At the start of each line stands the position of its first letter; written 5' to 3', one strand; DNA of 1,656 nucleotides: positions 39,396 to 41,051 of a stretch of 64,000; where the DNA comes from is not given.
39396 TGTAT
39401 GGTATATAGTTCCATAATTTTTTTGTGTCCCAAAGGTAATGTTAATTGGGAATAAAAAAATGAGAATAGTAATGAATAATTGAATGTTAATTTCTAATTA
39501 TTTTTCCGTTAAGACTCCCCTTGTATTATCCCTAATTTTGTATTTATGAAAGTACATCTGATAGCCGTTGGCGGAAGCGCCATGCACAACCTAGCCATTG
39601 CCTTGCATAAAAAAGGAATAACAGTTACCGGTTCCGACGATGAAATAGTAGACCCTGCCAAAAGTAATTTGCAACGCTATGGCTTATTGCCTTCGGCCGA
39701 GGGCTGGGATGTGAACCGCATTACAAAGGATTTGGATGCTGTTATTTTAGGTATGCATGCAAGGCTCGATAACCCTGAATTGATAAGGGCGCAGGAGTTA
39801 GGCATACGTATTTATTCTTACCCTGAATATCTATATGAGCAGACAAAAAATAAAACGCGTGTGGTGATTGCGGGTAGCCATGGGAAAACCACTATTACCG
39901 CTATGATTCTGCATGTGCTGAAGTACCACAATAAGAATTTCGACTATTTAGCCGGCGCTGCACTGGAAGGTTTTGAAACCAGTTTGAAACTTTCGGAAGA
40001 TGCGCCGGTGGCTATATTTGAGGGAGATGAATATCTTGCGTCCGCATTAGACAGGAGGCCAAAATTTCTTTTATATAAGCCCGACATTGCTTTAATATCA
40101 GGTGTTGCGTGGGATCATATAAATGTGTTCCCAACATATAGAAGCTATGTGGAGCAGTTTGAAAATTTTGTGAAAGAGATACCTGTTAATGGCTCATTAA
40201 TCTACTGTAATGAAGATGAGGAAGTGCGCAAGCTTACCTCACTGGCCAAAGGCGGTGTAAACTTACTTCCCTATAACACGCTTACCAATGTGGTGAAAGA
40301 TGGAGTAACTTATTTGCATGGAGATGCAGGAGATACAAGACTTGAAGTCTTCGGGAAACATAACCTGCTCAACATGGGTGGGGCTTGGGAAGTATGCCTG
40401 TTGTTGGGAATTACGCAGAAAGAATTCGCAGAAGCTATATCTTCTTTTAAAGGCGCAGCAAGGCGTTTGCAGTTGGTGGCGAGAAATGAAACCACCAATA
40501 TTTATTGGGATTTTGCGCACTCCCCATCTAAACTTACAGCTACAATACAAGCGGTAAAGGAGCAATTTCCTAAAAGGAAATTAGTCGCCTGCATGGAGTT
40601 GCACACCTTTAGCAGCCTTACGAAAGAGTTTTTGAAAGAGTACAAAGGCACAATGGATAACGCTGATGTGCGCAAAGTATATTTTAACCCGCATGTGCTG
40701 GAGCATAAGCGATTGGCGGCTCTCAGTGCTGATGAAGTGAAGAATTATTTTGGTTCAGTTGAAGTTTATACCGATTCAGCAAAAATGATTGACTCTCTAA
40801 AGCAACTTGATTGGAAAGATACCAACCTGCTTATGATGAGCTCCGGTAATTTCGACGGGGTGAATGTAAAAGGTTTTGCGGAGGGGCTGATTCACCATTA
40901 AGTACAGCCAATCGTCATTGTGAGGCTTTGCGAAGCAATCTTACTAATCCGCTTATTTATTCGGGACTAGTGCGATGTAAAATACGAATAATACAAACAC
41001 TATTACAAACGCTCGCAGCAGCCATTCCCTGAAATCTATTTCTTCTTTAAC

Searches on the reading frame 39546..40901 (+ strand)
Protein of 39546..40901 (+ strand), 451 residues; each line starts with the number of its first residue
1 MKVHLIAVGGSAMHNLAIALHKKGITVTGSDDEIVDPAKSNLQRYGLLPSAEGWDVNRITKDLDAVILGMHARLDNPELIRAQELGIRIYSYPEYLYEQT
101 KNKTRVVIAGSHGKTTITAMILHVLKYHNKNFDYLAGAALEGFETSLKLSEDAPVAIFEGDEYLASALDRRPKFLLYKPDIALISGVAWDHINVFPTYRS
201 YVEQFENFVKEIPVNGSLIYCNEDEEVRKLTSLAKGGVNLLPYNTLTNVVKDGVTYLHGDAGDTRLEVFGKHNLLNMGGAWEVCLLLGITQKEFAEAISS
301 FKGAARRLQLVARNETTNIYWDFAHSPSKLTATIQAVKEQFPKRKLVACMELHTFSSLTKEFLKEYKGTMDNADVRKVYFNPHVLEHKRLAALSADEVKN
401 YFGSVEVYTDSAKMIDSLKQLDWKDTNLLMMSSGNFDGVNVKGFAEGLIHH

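Call 11: search_protein_families(library=pfam, proteins=[window:39546-40901:+], max_evalue=0.1)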
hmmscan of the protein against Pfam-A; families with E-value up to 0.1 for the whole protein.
window:39546-40901:+ (451 aa): 4 families
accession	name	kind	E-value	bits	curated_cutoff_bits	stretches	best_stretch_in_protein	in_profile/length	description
PF08245.18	Mur_ligase_M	-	5e-14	53.1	24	1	108-280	1-196/200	Mur ligase middle domain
PF02875.26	Mur_ligase_C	-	1.4e-09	39.3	28.4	1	306-430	1-124/127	Mur ligase, glutamate ligase domain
PF01225.30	Mur_ligase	-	9.9e-08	32.7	21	1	2-102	1-93/95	Mur ligase family, catalytic domain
PF22403.1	DUF6981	-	0.097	13.1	26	0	113-136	40-63/84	Domain of unknown function (DUF6981)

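Call 12: search_protein_families(library=ncbifam, proteins=[window:39546-40901:+], max_evalue=0.1)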
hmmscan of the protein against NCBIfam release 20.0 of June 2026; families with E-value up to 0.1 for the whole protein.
window:39546-40901:+ (451 aa): 24 families
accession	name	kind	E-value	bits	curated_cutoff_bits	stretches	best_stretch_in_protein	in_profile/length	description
TIGR01082.1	murC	equivalog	3.5e-66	224.1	335.1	1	2-434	1-439/449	UDP-N-acetylmuramate--L-alanine ligase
TIGR01081.1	mpl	equivalog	3.6e-51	174.6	388.7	1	2-442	1-442/448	UDP-N-acetylmuramate:L-alanyl-gamma-D-glutamyl-meso-diaminopimelate ligase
NF011171.0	PRK14573.1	equivalog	4e-34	117.6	1015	1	3-374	7-372/809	bifunctional UDP-N-acetylmuramate--L-alanine ligase/D-alanine--D-alanine ligase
NF053648.1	pMurE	equivalog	6.5e-20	71.3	600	2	178-345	189-355/464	pseudomurein biosynthesis peptide ligase pMurE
TIGR01087.1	murD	equivalog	1.3e-19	70.6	211.95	1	9-338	5-336/441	UDP-N-acetylmuramoyl-L-alanine--D-glutamate ligase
NF053645.1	pMurC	equivalog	1.4e-19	70.2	560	2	263-344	310-392/492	pseudomurein biosynthesis peptide ligase pMurC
NF008896.0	PRK11929.1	equivalog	1.3e-15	56.4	1023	2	265-348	303-389/965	bifunctional UDP-N-acetylmuramoyl-L-alanyl-D-glutamate--2,6-diaminopimelate ligase MurE/UDP-N-acetylmuramoyl-tripeptide--D-alanyl-D-alanine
TIGR01085.1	murE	subfamily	1.4e-14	53.9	257.3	2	261-348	275-362/472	UDP-N-acetylmuramyl-tripeptide synthetase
NF001126.0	PRK00139.1-4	equivalog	1.5e-14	53.4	373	2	262-344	287-369/486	UDP-N-acetylmuramoyl-L-alanyl-D-glutamate--2,6-diaminopimelate ligase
TIGR01143.1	murF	subfamily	1.5e-13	50.5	288.6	1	101-427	72-400/418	UDP-N-acetylmuramoyl-tripeptide--D-alanyl-D-alanine ligase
NF001124.0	PRK00139.1-2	equivalog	1.1e-12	47.5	476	1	187-347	207-380/500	UDP-N-acetylmuramoyl-L-alanyl-D-glutamate--2,6-diaminopimelate ligase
NF053647.1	pMurD2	equivalog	2.8e-11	43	550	1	98-316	94-288/405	pseudomurein biosynthesis peptide ligase pMurD2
NF010628.0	PRK14022.1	equivalog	3.9e-10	39.1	536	2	260-349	285-372/483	UDP-N-acetylmuramoyl-L-alanyl-D-glutamate--L-lysine ligase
NF053646.1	pMurD1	equivalog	1.9e-09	36.7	610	1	264-350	276-357/465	pseudomurein biosynthesis peptide ligase pMurD1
NF033197.0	F430_CfbE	equivalog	2.1e-07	30.3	250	2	267-317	265-315/430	coenzyme F430 synthase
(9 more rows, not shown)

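Call 13: find_encoding_contigs(protein=window:39546-40898:+, flank=10000, max_places=10)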
Protein window:39546-40898:+ (451 aa): 9 contigs read that carry it; 7 places shown.
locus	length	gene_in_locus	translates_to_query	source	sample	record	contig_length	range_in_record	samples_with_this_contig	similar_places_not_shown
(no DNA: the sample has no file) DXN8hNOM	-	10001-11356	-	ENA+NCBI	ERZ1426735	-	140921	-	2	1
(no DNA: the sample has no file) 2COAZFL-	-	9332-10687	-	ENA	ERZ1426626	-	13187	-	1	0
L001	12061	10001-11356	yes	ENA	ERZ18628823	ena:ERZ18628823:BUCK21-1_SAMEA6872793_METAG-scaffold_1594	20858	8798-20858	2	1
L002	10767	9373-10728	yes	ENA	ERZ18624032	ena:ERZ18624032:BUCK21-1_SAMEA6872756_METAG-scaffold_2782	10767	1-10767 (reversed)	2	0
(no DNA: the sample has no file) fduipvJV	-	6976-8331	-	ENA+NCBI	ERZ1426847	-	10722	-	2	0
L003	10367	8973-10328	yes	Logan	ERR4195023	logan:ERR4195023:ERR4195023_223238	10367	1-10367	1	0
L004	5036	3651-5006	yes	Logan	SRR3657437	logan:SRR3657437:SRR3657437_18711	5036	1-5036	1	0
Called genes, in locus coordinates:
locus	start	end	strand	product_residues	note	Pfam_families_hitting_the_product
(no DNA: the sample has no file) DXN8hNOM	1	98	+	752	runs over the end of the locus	PF13573:SprB, PF22352:K319L-like_PKD (faint), PF13573:SprB, PF18962:Por_Secre_tail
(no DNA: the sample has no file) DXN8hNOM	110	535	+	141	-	-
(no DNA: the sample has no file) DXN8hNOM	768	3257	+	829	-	PF13620:CarboxypepD_reg, PF13715:CarbopepD_reg_2, PF07715:Plug, PF00593:TonB_dep_Rec_b-barrel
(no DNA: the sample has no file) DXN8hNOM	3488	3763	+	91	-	PF00216:Bac_DNA_binding, PF18291:HU-HIG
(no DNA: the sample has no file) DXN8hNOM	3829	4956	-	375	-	PF09594:GT87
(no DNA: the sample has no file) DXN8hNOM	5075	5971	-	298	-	PF01545:Cation_efflux, PF16916:ZT_dimer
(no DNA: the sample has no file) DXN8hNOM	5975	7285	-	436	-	PF00005:ABC_tran, PF13304:AAA_21 (faint), PF09821:AAA_assoc_C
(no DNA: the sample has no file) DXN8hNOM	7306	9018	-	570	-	PF00528:BPD_transp_1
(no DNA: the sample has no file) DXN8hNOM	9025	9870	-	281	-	PF00753:Lactamase_B, PF23023:Anti-Pycsar_Apyc1 (weak)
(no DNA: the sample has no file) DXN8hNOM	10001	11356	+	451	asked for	PF01225:Mur_ligase (weak), PF08245:Mur_ligase_M, PF02875:Mur_ligase_C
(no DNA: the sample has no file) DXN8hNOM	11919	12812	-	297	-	-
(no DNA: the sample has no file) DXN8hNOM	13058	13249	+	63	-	-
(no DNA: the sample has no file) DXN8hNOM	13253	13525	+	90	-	PF15738:YafQ_toxin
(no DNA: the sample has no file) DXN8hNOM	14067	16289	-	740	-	PF01138:RNase_PH, PF03725:RNase_PH_C, PF23459:S1_RRP5 (faint), PF03726:PNPase, PF01138:RNase_PH, PF00013:KH_1, PF00575:S1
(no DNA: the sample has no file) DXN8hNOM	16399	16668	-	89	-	PF00312:Ribosomal_S15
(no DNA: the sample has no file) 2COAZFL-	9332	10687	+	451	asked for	PF01225:Mur_ligase (weak), PF08245:Mur_ligase_M, PF02875:Mur_ligase_C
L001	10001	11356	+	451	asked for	PF01225:Mur_ligase (weak), PF08245:Mur_ligase_M, PF02875:Mur_ligase_C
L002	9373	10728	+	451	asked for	PF01225:Mur_ligase (weak), PF08245:Mur_ligase_M, PF02875:Mur_ligase_C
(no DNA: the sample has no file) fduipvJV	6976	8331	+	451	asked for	PF01225:Mur_ligase (weak), PF08245:Mur_ligase_M, PF02875:Mur_ligase_C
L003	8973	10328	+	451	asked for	PF01225:Mur_ligase (weak), PF08245:Mur_ligase_M, PF02875:Mur_ligase_C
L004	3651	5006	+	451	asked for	PF01225:Mur_ligase (weak), PF08245:Mur_ligase_M, PF02875:Mur_ligase_C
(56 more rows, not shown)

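Call 20: find_homologous_proteins(query=window:39546-40898:+, max_evalue=1e-50)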
Query window:39546-40898:+ (451 aa): 8000 proteins with E <= 1e-50 among 8000 candidates; the best 120 are listed.
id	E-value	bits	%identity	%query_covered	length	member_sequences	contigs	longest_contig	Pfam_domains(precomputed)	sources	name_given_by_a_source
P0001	0.0e+0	1023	100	100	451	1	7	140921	PF02875.27,PF08245.19,PF01225.31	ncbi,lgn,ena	-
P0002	3.0e-295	997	100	97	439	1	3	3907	PF02875.27,PF08245.19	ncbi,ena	-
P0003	1.1e-292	989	96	100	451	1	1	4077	PF02875.27,PF08245.19,PF01225.31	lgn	-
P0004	2.1e-290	981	96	100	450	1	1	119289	PF02875.27,PF08245.19,PF01225.31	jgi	jgi:UDP-N-acetylmuramate: L-alanyl-gamma-D-glutamyl-meso-diaminopimelate ligase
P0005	5.0e-289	976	96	100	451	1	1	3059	PF02875.27,PF08245.19,PF01225.31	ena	-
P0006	9.3e-288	972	94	100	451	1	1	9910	PF02875.27,PF08245.19,PF01225.31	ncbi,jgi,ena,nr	ncbi:MAG TPA: Mur ligase family protein [Bacteroidia bacterium]|jgi:UDP-N-acetylmuramate: L-alanyl-g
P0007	1.4e-286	968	94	100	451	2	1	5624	PF02875.27,PF08245.19,PF01225.31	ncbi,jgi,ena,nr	ncbi:MAG TPA: Mur ligase family protein [Bacteroidia bacterium]|jgi:UDP-N-acetylmuramate: L-alanyl-g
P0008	3.0e-284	961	94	100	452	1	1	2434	PF02875.27,PF08245.19,PF01225.31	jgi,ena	-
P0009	3.7e-280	947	93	100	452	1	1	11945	PF02875.27,PF08245.19,PF01225.31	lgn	-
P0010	1.1e-278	942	91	100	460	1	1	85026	PF02875.27,PF08245.19,PF01225.31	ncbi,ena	-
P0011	2.6e-278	941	92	100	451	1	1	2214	PF02875.27,PF08245.19,PF01225.31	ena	-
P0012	3.4e-277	937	92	100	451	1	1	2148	PF02875.27,PF08245.19,PF01225.31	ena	-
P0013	7.4e-277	936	91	100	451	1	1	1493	PF02875.27,PF08245.19,PF01225.31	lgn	-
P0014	8.5e-276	933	91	100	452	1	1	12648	PF02875.27,PF08245.19,PF01225.31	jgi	jgi:UDP-N-acetylmuramate: L-alanyl-gamma-D-glutamyl-meso-diaminopimelate ligase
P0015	1.2e-274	929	90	100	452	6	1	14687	PF02875.27,PF08245.19,PF01225.31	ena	-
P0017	2.1e-263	892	87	100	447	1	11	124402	PF02875.27,PF08245.19,PF01225.31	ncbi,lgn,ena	-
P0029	9.8e-257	870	87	100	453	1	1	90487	PF02875.27,PF08245.19,PF01225.31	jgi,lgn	-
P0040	6.2e-225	765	75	99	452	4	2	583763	PF02875.27,PF08245.19,PF01225.31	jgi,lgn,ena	-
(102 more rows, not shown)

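Call 21: find_encoding_contigs(protein=P0004, flank=9000, max_places=2)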
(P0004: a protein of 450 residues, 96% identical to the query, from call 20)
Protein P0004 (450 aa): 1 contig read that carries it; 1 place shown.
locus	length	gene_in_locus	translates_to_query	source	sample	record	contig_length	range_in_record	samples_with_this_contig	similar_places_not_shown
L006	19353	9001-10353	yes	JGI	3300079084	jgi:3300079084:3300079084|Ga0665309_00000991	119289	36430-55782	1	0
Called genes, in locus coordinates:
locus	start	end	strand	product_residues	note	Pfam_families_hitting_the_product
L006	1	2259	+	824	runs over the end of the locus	PF13620:CarboxypepD_reg, PF13715:CarbopepD_reg_2, PF07715:Plug, PF00593:TonB_dep_Rec_b-barrel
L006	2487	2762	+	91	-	PF00216:Bac_DNA_binding, PF18291:HU-HIG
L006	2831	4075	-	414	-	PF09594:GT87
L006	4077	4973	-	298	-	PF01545:Cation_efflux, PF16916:ZT_dimer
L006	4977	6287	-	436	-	PF00005:ABC_tran, PF13304:AAA_21 (faint), PF09821:AAA_assoc_C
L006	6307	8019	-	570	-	PF00528:BPD_transp_1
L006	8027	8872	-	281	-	PF00753:Lactamase_B, PF23023:Anti-Pycsar_Apyc1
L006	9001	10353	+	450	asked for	PF01225:Mur_ligase, PF08245:Mur_ligase_M, PF02875:Mur_ligase_C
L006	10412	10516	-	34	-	-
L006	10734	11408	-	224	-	PF00557:Peptidase_M24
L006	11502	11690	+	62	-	-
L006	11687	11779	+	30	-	-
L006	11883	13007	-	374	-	-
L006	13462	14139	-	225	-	PF00230:MIP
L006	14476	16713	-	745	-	-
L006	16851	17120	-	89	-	PF00312:Ribosomal_S15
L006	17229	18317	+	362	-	PF02463:SMC_N (faint), PF11398:DUF2813 (faint), PF13175:AAA_15, PF13304:AAA_21, PF13175:AAA_15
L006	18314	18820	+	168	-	-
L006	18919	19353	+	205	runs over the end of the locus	-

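Call 22: find_encoding_contigs(protein=P0010, flank=9000, max_places=2)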
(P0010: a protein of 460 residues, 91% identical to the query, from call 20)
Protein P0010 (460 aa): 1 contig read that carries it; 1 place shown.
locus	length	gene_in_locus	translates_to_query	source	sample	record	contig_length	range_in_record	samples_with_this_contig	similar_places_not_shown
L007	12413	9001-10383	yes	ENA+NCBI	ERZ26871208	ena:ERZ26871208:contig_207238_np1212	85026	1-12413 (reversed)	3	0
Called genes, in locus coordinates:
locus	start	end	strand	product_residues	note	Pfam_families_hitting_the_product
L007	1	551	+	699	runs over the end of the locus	PF13573:SprB, PF18962:Por_Secre_tail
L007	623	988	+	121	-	-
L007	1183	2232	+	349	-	-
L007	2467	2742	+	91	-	PF00216:Bac_DNA_binding, PF18291:HU-HIG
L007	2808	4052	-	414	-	PF09594:GT87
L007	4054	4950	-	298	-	PF01545:Cation_efflux, PF16916:ZT_dimer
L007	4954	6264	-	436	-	PF00005:ABC_tran, PF13304:AAA_21 (faint), PF09821:AAA_assoc_C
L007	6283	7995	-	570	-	PF00528:BPD_transp_1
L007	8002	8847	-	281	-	PF00753:Lactamase_B, PF23023:Anti-Pycsar_Apyc1 (weak)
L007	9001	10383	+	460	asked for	PF01225:Mur_ligase, PF08245:Mur_ligase_M, PF02875:Mur_ligase_C (weak)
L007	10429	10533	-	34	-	-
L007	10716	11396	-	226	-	PF00557:Peptidase_M24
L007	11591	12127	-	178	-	PF18728:HEPN_AbiV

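Call 23: find_encoding_contigs(protein=P0017, flank=9000, max_places=4)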
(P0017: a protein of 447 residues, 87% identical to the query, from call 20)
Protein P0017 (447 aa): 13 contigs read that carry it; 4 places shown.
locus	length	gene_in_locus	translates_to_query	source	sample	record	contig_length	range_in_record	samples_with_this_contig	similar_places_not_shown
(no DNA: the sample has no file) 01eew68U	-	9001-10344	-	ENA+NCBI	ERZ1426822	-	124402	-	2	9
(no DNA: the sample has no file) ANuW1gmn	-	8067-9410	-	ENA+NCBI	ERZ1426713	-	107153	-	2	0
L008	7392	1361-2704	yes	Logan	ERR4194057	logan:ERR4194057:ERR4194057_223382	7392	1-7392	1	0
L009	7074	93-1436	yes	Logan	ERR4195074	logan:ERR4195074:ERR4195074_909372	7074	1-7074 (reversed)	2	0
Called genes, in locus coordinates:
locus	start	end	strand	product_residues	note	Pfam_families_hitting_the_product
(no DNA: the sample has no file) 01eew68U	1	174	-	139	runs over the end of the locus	-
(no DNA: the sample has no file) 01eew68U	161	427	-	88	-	-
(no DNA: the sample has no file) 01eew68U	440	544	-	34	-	-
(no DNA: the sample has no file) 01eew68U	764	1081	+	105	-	-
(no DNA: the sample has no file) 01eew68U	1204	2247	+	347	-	-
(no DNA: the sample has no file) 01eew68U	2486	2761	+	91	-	PF00216:Bac_DNA_binding, PF18291:HU-HIG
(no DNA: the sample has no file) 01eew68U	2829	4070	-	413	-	PF09594:GT87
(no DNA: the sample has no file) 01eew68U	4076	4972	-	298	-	PF01545:Cation_efflux, PF16916:ZT_dimer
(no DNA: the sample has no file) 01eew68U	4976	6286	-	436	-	PF00005:ABC_tran, PF13304:AAA_21 (faint), PF09821:AAA_assoc_C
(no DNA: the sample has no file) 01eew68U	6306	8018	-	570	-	PF00528:BPD_transp_1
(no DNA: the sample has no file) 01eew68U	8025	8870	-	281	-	PF00753:Lactamase_B, PF23023:Anti-Pycsar_Apyc1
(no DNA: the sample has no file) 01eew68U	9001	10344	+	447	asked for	PF01225:Mur_ligase, PF08245:Mur_ligase_M, PF02875:Mur_ligase_C (weak)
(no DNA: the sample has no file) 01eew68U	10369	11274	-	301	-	-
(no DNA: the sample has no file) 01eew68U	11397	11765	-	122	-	-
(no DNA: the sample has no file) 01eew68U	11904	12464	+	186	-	PF02525:Flavodoxin_2, PF03358:FMN_red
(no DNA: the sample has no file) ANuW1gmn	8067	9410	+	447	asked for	PF01225:Mur_ligase, PF08245:Mur_ligase_M, PF02875:Mur_ligase_C (weak)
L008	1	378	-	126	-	?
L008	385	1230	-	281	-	PF00753:Lactamase_B, PF23023:Anti-Pycsar_Apyc1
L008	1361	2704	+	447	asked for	PF01225:Mur_ligase, PF08245:Mur_ligase_M, PF02875:Mur_ligase_C (weak)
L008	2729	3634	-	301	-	-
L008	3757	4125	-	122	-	-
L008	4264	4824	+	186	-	PF02525:Flavodoxin_2, PF03358:FMN_red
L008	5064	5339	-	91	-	-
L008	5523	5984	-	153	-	PF12713:DUF3806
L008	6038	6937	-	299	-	-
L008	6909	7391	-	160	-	?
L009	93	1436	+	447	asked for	PF01225:Mur_ligase, PF08245:Mur_ligase_M, PF02875:Mur_ligase_C (weak)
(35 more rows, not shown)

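Call 52: search_protein_families(library=pfam, proteins=[L006:11883-13007:-, L006:11502-11690:+, L008:2729-3634:-, L007:11591-12127:-], max_evalue=0.05)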
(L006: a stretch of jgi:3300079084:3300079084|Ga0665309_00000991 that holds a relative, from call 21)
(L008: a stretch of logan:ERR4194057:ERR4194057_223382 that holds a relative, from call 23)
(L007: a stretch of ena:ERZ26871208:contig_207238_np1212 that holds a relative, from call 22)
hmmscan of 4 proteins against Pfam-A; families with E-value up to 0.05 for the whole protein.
L006:11883-13007:- (374 aa): 0 families

L006:11502-11690:+ (62 aa): 4 families
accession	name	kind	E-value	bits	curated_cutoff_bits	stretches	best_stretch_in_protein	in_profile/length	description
PF10047.15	DUF2281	-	0.0049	17.9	26.5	1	9-39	1-29/64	Protein of unknown function (DUF2281)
PF14327.11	CSTF2_hinge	-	0.01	16.7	27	1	5-38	13-46/81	Hinge domain of cleavage stimulation factor subunit 2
PF23289.1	Spectrin_5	-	0.028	15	27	0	1-19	46-64/80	Guanine nucleotide exchange factor DBS-like, spectrin-like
PF04003.17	Utp12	-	0.041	14.4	31.5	1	8-51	16-60/107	Dip2/Utp12 Family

L008:2729-3634:- (301 aa): 2 families
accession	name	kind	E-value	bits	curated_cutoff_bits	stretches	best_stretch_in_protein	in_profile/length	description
PF07661.19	MORN_2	-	6.9e-33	109.2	29.6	6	240-260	2-22/22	MORN repeat variant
PF07202.18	Tcp10_C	-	0.0095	16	36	0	216-229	2-15/35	T-complex protein 10 C-terminus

L007:11591-12127:- (178 aa): 1 family
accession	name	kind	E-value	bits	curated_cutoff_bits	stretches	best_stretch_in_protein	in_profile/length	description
PF18728.6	HEPN_AbiV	-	6.6e-21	75.5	27.1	1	11-161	3-153/155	AbiV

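Call 53: search_protein_families(library=padloc, proteins=[L006:11883-13007:-, L007:11591-12127:-, L006:17229-18317:+, L006:18314-18820:+], max_evalue=0.01)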
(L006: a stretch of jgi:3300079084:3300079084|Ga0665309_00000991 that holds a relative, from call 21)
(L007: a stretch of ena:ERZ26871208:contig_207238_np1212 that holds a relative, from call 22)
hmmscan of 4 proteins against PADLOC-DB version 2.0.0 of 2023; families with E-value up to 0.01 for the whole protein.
L006:11883-13007:- (374 aa): 0 families

L007:11591-12127:- (178 aa): 1 family
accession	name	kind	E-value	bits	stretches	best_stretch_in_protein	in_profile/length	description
PDLC02353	AbiV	-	7.5e-07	27.1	1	17-60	30-73/196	AbiV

L006:17229-18317:+ (362 aa): 107 families (the best 25 are shown)
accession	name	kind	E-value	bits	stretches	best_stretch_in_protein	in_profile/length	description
PDLC02336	AbiLi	-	2.5e-20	71.3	1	5-354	2-340/340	AbiLi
PDLC04182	HEC-01A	-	2.4e-18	64.3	2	260-351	299-389/406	-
PDLC04175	HEC-01A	-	5.8e-18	63.1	2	3-110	4-99/363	-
PDLC03878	NsnB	-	4.3e-17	60.9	1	5-338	2-316/345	-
PDLC02979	AriA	-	2.9e-16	58.2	2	252-308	308-372/373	-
PDLC04541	PDC-M25A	-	3.9e-16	57.1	2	5-48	2-45/380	-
PDLC02915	ATPase-Toprim_I-B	-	4.9e-16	56.6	2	5-68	3-66/623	-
PDLC00067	GajA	-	3.5e-15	53.5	2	4-65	4-62/604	AAA ATPase domain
PDLC02358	Old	-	3.6e-15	53.8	1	5-53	4-52/578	Old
PDLC00070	GajA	-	3.5e-14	50.3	2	5-68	3-66/596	AAA ATPase domain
PDLC04177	HEC-01A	-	5.7e-14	49.9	2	202-348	233-375/393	-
PDLC00098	GajA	-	7.2e-14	49.4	2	5-49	3-48/534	AAA ATPase domain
PDLC04183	HEC-01A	-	8.7e-14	49.4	2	1-67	1-67/402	-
PDLC02980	AriA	-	1.1e-13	49.8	1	26-309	1-303/304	-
PDLC02981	AriAB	-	1.2e-13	48.7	2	5-62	3-61/694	-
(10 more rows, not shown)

L006:18314-18820:+ (168 aa): 0 families

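Call 67: find_encoding_contigs(protein=P0029, flank=9000, max_places=1)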
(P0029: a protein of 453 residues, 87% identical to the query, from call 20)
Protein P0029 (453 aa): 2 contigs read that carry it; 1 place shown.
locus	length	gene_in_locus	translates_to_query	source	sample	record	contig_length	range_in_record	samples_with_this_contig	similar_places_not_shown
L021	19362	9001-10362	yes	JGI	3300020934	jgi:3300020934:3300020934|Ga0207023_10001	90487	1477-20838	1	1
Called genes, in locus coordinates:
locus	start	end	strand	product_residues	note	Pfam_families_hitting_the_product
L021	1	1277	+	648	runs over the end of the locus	PF00535:Glycos_transf_2, PF13641:Glyco_tranf_2_3, PF13632:Glyco_trans_2_3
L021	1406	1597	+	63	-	PF01165:Ribosomal_S21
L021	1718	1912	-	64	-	-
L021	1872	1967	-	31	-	-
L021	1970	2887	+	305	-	PF00226:DnaJ, PF01556:DnaJ_C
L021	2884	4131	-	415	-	PF09594:GT87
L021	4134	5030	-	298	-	PF01545:Cation_efflux, PF16916:ZT_dimer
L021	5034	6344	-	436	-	PF00005:ABC_tran, PF13304:AAA_21 (faint), PF09821:AAA_assoc_C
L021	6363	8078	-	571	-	PF00528:BPD_transp_1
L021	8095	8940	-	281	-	PF00753:Lactamase_B, PF23023:Anti-Pycsar_Apyc1 (weak)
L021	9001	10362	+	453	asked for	PF01225:Mur_ligase, PF08245:Mur_ligase_M, PF02875:Mur_ligase_C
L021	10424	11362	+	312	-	PF04613:LpxD, PF25084:LbH_EIF2B (weak), PF25087:GMPPB_C (faint), PF00132:Hexapep, PF14602:Hexapep_2 (faint), PF00132:Hexapep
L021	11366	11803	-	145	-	PF08327:AHSA1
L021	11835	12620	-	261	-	PF00561:Abhydrolase_1 (weak), PF12697:Abhydrolase_6, PF12146:Hydrolase_4 (faint)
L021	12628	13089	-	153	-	PF08327:AHSA1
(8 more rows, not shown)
